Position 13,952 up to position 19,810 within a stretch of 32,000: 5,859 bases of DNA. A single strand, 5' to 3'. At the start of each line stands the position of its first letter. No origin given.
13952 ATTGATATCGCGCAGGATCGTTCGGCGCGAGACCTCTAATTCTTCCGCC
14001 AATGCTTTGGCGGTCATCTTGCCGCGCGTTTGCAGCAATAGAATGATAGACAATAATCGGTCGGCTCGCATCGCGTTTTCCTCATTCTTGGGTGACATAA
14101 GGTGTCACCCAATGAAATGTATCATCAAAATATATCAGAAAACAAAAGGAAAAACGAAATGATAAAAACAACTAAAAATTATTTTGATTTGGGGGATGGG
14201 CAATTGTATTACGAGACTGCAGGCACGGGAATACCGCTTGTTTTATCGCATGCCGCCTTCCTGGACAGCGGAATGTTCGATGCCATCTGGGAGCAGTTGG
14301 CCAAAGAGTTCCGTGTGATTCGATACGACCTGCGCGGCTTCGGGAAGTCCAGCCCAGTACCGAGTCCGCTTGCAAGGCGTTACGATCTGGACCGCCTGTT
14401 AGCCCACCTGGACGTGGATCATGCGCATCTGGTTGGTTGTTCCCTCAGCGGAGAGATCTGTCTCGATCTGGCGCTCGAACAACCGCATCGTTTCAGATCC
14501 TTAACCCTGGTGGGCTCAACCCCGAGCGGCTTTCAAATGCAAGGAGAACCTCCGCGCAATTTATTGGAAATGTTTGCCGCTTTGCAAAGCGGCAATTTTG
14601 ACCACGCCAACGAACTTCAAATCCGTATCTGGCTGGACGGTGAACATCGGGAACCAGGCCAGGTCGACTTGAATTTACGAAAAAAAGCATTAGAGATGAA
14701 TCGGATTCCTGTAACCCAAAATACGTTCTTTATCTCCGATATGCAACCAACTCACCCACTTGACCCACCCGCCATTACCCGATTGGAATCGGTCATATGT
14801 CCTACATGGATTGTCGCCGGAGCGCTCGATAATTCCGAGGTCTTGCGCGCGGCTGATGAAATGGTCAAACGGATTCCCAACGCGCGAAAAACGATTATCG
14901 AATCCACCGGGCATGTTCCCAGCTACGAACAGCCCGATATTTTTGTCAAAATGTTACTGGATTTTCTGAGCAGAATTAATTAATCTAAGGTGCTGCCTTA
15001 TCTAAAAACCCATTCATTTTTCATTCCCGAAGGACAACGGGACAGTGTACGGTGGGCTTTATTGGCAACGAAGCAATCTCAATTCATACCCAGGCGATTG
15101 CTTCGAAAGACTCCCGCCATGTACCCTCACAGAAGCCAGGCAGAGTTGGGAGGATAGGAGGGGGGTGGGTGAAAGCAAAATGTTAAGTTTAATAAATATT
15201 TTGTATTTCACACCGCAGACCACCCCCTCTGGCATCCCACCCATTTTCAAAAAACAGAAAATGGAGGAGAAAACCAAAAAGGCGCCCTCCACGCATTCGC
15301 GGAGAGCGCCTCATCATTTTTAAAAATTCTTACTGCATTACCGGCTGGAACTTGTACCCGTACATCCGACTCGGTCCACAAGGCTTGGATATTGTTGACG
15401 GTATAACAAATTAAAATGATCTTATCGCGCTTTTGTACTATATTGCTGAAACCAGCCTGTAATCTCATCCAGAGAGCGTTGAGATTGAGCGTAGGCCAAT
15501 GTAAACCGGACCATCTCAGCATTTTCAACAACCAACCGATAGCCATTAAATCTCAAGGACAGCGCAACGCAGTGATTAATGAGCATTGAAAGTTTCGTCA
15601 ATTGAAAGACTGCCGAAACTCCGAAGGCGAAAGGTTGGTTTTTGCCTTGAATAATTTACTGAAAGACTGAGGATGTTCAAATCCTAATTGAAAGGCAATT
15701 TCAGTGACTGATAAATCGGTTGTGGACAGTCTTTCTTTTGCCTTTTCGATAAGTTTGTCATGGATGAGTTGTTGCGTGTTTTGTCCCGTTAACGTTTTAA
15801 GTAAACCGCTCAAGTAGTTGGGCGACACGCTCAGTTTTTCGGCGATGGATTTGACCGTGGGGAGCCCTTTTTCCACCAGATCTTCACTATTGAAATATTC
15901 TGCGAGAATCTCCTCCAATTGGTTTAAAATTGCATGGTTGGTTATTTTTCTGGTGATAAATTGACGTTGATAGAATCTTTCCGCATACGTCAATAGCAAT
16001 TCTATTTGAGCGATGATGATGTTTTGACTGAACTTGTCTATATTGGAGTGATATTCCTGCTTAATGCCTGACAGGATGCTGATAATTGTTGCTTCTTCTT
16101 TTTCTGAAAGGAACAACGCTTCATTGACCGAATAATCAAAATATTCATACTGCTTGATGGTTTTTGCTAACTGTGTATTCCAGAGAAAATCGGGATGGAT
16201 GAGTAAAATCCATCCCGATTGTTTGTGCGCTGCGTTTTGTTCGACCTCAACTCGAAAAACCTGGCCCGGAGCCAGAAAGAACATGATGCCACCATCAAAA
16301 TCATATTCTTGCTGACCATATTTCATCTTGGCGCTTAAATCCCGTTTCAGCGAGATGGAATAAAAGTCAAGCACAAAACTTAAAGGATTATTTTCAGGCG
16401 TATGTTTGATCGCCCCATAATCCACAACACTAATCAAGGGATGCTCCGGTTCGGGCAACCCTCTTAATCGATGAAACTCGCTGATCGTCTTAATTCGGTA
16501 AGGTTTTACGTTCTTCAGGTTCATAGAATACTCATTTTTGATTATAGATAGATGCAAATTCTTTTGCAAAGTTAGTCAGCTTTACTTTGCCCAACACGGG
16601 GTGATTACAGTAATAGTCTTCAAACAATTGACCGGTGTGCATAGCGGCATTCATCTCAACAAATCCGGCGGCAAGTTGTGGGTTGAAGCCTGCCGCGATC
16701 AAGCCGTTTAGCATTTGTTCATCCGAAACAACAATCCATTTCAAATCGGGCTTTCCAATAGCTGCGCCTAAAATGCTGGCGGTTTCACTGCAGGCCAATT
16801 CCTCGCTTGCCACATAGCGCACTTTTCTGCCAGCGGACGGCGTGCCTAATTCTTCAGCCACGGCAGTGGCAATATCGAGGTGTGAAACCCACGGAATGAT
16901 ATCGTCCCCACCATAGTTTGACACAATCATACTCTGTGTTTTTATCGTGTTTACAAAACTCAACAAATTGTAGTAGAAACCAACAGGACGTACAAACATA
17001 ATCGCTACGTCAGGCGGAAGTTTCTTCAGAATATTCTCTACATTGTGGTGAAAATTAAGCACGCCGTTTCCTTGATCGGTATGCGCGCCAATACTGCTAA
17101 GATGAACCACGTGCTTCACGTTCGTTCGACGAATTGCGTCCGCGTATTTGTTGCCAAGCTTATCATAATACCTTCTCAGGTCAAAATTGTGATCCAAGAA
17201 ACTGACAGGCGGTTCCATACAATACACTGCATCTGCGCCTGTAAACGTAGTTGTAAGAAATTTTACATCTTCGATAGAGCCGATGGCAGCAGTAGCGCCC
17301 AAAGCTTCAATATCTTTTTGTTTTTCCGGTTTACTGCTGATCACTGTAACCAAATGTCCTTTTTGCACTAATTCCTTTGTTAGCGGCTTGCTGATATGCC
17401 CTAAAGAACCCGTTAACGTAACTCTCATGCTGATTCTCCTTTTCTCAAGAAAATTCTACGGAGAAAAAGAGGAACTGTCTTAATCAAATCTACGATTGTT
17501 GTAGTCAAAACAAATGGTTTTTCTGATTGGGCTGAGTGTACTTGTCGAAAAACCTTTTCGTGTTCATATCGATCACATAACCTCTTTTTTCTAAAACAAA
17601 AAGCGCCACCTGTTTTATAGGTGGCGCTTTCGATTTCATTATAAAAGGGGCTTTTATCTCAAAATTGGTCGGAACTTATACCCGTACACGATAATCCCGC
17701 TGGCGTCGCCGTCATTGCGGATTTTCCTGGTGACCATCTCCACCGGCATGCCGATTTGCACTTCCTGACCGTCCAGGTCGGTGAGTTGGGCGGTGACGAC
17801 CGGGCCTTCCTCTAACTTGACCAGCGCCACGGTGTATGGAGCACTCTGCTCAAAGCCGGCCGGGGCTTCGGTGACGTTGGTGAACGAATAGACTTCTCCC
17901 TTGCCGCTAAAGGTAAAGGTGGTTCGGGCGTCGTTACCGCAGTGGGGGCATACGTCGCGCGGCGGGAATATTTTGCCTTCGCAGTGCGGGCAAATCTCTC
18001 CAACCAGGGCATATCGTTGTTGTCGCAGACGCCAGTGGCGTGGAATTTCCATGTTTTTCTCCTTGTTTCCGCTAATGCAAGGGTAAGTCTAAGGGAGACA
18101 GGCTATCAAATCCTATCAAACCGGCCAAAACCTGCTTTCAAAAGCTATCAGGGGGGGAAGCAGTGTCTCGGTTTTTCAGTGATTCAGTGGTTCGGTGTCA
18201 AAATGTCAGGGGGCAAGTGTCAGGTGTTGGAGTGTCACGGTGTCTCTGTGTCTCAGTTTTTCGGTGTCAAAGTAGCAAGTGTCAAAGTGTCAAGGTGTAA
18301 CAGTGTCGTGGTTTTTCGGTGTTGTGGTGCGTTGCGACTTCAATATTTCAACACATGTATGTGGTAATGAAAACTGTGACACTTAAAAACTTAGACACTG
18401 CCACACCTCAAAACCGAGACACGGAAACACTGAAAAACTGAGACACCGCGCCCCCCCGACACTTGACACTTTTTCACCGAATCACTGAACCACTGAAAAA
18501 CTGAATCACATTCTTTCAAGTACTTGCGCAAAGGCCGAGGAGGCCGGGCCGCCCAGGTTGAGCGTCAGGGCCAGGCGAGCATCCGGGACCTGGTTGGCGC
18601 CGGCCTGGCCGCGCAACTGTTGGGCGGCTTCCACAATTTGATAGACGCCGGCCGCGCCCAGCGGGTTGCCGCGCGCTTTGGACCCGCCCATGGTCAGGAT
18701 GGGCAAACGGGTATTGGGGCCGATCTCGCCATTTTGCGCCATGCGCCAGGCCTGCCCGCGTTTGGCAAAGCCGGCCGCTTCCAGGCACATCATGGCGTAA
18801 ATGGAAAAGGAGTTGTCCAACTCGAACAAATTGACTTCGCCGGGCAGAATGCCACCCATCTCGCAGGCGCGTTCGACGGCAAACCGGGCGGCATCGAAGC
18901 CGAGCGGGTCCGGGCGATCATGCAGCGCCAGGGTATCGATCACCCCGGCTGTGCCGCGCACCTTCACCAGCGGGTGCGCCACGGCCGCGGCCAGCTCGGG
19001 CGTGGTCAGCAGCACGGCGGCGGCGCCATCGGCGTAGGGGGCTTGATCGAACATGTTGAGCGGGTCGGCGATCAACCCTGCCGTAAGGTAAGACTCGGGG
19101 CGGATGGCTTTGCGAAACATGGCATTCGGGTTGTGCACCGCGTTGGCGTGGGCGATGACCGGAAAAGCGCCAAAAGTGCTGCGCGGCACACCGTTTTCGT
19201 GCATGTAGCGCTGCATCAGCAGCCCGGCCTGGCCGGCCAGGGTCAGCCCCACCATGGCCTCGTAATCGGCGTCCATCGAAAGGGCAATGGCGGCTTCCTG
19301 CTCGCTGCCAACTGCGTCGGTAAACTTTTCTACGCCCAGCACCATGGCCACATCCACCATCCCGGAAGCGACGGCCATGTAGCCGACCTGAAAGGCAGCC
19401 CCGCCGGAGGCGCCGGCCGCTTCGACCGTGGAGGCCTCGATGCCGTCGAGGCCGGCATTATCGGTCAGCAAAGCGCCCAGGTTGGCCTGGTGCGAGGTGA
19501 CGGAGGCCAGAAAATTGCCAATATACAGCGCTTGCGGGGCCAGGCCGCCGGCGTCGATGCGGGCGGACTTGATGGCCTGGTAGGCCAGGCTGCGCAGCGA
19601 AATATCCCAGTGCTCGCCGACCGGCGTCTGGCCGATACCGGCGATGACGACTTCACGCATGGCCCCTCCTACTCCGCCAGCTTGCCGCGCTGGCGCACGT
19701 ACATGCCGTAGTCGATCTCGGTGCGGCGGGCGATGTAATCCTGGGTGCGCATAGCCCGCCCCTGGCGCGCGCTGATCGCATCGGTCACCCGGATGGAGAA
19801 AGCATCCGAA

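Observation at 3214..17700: Stack of accessory modules behind the DUF35 gene, each bounded by a same-orientation repeat that mimics the DUF35 3' end plus a conserved terminator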

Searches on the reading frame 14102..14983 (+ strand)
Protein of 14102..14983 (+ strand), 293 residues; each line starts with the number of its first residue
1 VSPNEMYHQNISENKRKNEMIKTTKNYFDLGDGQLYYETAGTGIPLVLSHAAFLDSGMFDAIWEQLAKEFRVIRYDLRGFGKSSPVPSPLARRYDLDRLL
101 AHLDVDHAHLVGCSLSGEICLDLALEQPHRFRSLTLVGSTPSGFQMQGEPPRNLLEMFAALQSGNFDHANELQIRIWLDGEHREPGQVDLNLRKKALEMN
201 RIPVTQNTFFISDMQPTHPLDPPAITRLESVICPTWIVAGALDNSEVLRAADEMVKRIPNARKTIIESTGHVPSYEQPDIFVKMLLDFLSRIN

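Call 8: search_protein_families(library=pfam, proteins=[window:14102-14983:+], max_evalue=0.01)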
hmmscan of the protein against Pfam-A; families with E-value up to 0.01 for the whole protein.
window:14102-14983:+ (293 aa): 3 families
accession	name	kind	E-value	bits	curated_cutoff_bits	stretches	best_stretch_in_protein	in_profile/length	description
PF00561.26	Abhydrolase_1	-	3e-22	79.9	25.8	1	45-277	2-244/245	alpha/beta hydrolase fold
PF12697.13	Abhydrolase_6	-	3.9e-18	67.3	26.3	1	46-282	1-215/217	Alpha/beta hydrolase family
PF12146.15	Hydrolase_4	-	2.3e-06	27.5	27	1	47-266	8-225/239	Serine aminopeptidase, S33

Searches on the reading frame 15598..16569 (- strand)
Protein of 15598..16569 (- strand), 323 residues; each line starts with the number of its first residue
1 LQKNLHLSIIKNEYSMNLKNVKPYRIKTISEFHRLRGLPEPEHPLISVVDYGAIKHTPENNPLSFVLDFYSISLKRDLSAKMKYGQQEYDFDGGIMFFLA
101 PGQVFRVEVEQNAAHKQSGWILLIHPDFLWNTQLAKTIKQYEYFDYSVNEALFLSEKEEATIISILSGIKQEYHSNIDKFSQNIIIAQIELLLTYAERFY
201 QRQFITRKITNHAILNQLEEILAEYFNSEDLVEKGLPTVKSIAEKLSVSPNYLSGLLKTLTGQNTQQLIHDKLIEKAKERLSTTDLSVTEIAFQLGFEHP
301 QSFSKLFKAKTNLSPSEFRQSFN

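Call 8: search_protein_families(library=pfam, proteins=[window:15598-16569:-], max_evalue=0.01)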
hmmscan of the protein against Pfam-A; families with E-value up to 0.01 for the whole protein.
window:15598-16569:- (323 aa): 2 families
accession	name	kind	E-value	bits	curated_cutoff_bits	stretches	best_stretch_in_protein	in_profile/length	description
PF12833.13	HTH_18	-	1.1e-21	77.3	33.6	1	242-320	1-79/80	Helix-turn-helix domain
PF00165.29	HTH_AraC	-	1.3e-16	60.7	26.6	1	282-320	2-42/42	Bacterial regulatory helix-turn-helix proteins, AraC family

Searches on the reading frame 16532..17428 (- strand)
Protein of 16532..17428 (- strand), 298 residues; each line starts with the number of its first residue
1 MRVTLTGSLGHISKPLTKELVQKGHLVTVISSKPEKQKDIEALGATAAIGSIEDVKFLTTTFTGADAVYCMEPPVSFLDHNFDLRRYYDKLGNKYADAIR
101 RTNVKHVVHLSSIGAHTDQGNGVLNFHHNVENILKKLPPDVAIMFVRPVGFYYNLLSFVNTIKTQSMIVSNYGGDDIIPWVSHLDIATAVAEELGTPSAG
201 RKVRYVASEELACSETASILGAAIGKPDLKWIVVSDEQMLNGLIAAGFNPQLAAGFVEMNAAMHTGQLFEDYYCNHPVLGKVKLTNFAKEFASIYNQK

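Call 8: search_protein_families(library=pfam, proteins=[window:16532-17428:-], max_evalue=0.01)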
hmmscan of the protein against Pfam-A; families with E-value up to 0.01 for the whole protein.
window:16532-17428:- (298 aa): 3 families
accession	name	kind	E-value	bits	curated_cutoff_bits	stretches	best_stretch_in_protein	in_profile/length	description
PF05368.20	NmrA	-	4.2e-15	56.6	27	1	2-258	4-266/298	NmrA-like family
PF13460.12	NAD_binding_10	-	1.9e-12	47.9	27.2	1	7-125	1-111/184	NAD(P)H-binding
PF01370.27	Epimerase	-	0.00061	19.7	20.9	1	4-113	2-119/240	NAD dependent epimerase/dehydratase family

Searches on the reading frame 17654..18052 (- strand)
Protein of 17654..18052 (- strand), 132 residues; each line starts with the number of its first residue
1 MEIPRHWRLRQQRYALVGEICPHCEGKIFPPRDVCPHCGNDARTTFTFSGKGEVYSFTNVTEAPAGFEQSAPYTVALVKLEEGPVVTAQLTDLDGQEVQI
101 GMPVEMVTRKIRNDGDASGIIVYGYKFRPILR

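Call 8: search_protein_families(library=pfam, proteins=[window:17654-18052:-], max_evalue=0.01)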
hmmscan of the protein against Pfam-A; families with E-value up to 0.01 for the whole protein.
window:17654-18052:- (132 aa): 5 families
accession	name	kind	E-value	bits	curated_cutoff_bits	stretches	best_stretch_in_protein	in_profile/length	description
PF01796.24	OB_ChsH2_C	-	1.1e-21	76.9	27.1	1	48-109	4-65/65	ChsH2, C-terminal OB-fold domain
PF12172.15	zf-ChsH2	-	1.5e-07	31.5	23.2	1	12-41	5-34/37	ChsH2, rubredoxin-like zinc ribbon domain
PF18912.6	DZR_2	-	0.0018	18.5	27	1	18-41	21-45/56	Double zinc ribbon domain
PF18551.6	TackOD1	-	0.0087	16.1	32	0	19-40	75-96/188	Thaumarchaeal output domain 1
PF12773.13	DZR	-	0.0096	16.5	27.3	0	20-39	26-45/45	Double zinc ribbon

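Call 10: find_encoding_contigs(protein=window:17657-18052:-, flank=10000, max_places=10)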
Protein window:17657-18052:- (132 aa): 1 contig read that carries it; 1 place shown.
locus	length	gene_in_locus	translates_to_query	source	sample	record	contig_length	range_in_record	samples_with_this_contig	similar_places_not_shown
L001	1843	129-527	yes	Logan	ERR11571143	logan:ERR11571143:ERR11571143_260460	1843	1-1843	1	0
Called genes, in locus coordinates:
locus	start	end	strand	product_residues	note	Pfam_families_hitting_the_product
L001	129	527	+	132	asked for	PF12172:zf-ChsH2, PF01796:OB_ChsH2_C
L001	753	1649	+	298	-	PF05368:NmrA, PF13460:NAD_binding_10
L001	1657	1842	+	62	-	?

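Call 11: find_homologous_proteins(query=window:17657-18052:-, max_evalue=1e-10)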
Query window:17657-18052:- (132 aa): 7984 proteins with E <= 1e-10 among 8000 candidates; the best 120 are listed.
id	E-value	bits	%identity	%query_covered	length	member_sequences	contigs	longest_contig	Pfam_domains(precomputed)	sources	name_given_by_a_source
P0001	6.9e-86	303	100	100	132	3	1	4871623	PF12172.15,PF01796.24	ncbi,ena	-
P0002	3.2e-84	298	97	100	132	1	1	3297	PF12172.15,PF01796.24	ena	-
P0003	2.6e-75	269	86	99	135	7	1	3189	PF12172.15,PF01796.24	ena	-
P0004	4.9e-75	268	84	99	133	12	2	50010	PF12172.15,PF01796.24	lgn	-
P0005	5.4e-75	268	86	100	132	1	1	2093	PF12172.15,PF01796.24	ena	-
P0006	1.1e-74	267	87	98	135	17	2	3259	PF12172.15,PF01796.24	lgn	-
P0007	2.3e-74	266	85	99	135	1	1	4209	PF12172.15,PF01796.24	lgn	-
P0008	7.2e-74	264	84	99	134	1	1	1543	PF12172.15,PF01796.24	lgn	-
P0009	1.3e-73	263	83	99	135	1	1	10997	PF12172.15,PF01796.24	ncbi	-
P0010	1.6e-73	263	82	100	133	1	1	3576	PF12172.15,PF01796.24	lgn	-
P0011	1.7e-73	263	83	99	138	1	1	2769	PF12172.15,PF01796.24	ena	-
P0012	2.2e-73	263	81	100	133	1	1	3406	PF12172.15,PF01796.24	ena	-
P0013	2.9e-73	262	82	99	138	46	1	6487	PF12172.15,PF01796.24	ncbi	ncbi:MAG: Zn-ribbon domain-containing OB-fold protein [Bellilinea sp.]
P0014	3.1e-73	262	85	98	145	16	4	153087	PF12172.15,PF01796.24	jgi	jgi:uncharacterized OB-fold protein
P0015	3.2e-73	262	83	99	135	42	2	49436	PF01796.24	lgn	-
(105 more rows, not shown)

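Call 14: find_related_loci(query=A1, collection=genome_contigs, flank=10000)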
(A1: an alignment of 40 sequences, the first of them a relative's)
Query A1 (132 aa) in genome_contigs; peptide patterns used: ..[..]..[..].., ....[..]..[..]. (x = any residue, [..] = any of these).
600 stretches matched a pattern (row limit reached: there are more); 559 encode a relative of the query (tblastn E <= 1e-3); the best 80 are kept; 80 distinct loci.
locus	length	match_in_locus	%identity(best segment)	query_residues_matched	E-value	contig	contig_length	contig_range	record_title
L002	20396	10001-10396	84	1-132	4e-78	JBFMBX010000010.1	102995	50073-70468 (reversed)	MAG: Chloroflexota bacterium isolate MAG175 MAG175_10, whole genome shotgun sequence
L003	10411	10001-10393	86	1-131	1e-77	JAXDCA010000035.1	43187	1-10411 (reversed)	MAG: Bellilinea sp. isolate POMEDNA-B32 Raw1_k127_599471, whole genome shotgun sequence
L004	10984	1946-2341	83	1-132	2e-77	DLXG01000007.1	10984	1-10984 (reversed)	MAG TPA_asm: Anaerolineaceae bacterium isolate UBA9135 contig_5219, whole genome shotgun sequence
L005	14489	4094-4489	83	1-132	5e-77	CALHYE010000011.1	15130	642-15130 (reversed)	MAG: uncultured Bellilinea sp. isolate N1_Bin_Bin_197_sub_3 genome assembly, contig: c_000001727079, whole genome shotgu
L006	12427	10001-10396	81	1-132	3e-76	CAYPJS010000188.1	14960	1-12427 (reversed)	MAG TPA_asm: uncultured Anaerolinea sp. isolate binchicken_co254_36 genome assembly, contig: k141_1921210, whole genome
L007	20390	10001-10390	85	1-130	2e-76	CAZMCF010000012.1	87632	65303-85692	MAG TPA_asm: uncultured Anaerolinea sp. isolate binchicken_co107_434 genome assembly, contig: NODE_629_length_87632_cov_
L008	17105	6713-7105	83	1-131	2e-76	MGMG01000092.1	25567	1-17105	MAG: Chloroflexi bacterium GWB2_54_36 gwb2_scaffold_7471, whole genome shotgun sequence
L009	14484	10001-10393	82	1-131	3e-75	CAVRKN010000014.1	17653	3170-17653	MAG: uncultured Chloroflexia bacterium isolate MFD05674.bin.3.375 genome assembly, contig: contig_27973, whole genome sh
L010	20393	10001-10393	79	1-131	5e-72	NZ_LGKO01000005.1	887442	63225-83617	Thermanaerothrix daxensis strain GNS-1 contig_2, whole genome shotgun sequence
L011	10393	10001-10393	76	1-131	6e-72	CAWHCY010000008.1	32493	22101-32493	MAG: uncultured Chloroflexia bacterium isolate MFD00905.bin.1.53 genome assembly, contig: contig_45923, whole genome sho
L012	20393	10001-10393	76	1-131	6e-72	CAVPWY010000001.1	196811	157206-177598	MAG: uncultured Chloroflexia bacterium isolate MFD00032.bin.2.135 genome assembly, contig: contig_104364, whole genome s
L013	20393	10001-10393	76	1-131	6e-72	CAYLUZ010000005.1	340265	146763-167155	MAG TPA_asm: uncultured Leptolinea sp. isolate SRP302447_co2_431 genome assembly, contig: NODE_87_length_340265_cov_26.3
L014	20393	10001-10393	76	1-131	1e-71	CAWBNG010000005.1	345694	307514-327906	MAG: uncultured Chloroflexia bacterium isolate MFD02416.bin.1.275 genome assembly, contig: contig_25297, whole genome sh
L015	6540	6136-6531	77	1-132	7e-72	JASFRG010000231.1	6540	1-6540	MAG: Anaerolineales bacterium isolate D1103M02metaG_Bin_1243 D1103M02metaG_FD_scaffold_6025_c1, whole genome shotgun seq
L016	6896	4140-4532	78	1-131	8e-72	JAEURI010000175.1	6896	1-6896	MAG: Anaerolineales bacterium isolate new MAG-273 k141_4229692, whole genome shotgun sequence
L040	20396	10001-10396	75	1-132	1e-70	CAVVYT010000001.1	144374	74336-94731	MAG: uncultured Chloroflexia bacterium isolate MFD03899.bin.2.174 genome assembly, contig: contig_1086, whole genome sho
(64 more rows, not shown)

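Call 50: find_encoding_contigs(protein=P0002, flank=10000, max_places=4)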
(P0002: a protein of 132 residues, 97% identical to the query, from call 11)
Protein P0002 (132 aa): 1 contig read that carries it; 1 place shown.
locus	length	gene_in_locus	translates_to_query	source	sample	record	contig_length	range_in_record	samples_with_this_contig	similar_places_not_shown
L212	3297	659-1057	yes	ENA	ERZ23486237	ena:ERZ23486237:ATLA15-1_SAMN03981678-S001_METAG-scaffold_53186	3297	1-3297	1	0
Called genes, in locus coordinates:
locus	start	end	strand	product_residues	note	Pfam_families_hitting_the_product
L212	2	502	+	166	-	?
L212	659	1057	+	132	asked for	PF12172:zf-ChsH2, PF01796:OB_ChsH2_C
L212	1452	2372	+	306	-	PF28530:DUF8426, PF01939:NucS_C (weak), PF06250:YhcG_C (weak)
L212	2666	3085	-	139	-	PF12802:MarR_2, PF01047:MarR (weak), PF13412:HTH_24 (weak)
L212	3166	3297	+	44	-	?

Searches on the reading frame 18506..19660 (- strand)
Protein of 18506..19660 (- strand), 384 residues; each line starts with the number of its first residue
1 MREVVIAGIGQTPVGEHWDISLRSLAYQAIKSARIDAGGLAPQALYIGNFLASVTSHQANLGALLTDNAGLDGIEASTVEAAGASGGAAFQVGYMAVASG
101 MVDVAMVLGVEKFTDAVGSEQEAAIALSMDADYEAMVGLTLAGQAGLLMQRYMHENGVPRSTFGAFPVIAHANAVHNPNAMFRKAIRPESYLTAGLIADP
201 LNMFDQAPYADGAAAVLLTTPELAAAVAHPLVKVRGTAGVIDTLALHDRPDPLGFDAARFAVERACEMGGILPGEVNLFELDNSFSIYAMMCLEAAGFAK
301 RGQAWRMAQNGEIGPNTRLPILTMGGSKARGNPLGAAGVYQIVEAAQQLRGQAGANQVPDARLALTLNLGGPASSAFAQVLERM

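Call 8: search_protein_families(library=pfam, proteins=[window:18506-19660:-], max_evalue=0.01)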
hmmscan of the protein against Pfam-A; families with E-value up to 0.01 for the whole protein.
window:18506-19660:- (384 aa): 3 families
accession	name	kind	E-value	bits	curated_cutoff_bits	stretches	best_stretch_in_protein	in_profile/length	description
PF22691.2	Thiolase_C_1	-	3.3e-38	131.1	28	1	241-383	4-144/144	Thiolase C-terminal domain-like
PF00108.29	Thiolase_N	-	1e-14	55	26.4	1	4-217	1-255/260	Thiolase, N-terminal domain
PF02803.24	Thiolase_C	-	1e-05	25.6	27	1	259-354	25-102/123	Thiolase, C-terminal domain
